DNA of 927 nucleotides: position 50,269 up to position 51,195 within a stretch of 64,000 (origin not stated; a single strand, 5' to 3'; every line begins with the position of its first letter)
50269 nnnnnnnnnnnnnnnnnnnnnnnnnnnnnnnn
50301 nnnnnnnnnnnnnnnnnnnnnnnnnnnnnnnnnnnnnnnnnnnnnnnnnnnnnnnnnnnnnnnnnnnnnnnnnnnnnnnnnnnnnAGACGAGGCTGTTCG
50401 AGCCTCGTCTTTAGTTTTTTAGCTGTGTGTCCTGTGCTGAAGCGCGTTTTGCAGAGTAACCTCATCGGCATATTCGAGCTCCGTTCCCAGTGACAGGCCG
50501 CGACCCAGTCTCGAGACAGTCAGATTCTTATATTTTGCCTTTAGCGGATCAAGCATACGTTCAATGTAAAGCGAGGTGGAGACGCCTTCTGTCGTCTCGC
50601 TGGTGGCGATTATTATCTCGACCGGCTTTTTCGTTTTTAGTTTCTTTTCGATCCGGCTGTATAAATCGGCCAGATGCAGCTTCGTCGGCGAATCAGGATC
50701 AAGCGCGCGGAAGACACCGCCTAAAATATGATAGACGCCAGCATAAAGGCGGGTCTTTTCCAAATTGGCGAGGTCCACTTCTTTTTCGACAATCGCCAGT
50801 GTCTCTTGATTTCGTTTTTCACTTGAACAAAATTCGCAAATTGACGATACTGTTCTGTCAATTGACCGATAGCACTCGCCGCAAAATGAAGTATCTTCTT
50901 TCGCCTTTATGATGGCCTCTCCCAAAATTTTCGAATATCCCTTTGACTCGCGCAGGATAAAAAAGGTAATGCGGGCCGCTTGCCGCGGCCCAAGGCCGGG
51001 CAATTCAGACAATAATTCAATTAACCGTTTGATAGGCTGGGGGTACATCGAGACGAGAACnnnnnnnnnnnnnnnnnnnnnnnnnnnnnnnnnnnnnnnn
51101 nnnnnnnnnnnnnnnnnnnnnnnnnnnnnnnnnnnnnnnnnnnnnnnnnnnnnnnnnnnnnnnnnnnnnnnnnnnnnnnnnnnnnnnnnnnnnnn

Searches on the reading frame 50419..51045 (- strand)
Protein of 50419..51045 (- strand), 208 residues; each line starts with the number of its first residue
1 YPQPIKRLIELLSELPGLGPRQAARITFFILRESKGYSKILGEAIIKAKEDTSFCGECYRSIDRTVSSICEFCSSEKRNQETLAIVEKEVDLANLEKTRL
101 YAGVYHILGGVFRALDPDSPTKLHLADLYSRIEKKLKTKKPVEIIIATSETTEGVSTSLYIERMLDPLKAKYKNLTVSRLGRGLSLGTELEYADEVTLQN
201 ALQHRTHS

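Call 19: search_protein_families(library=pfam, proteins=[window:50419-51045:-], max_evalue=0.01)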
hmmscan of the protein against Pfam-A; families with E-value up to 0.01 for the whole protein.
window:50419-51045:- (208 aa): 4 families
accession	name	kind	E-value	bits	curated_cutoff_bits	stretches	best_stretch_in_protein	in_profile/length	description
PF13662.12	Toprim_4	-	9.9e-14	51.8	25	1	82-176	2-80/85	Toprim domain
PF21175.2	RecR_C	-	1.1e-08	34.7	22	1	183-206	1-24/24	RecR, C-terminal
PF21176.3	RecR_HhH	-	1.7e-08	34.6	27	1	5-48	1-44/45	RecR, helix-hairpin-helix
PF01751.28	Toprim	-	2.3e-05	24.9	23.1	1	83-179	2-95/96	Toprim domain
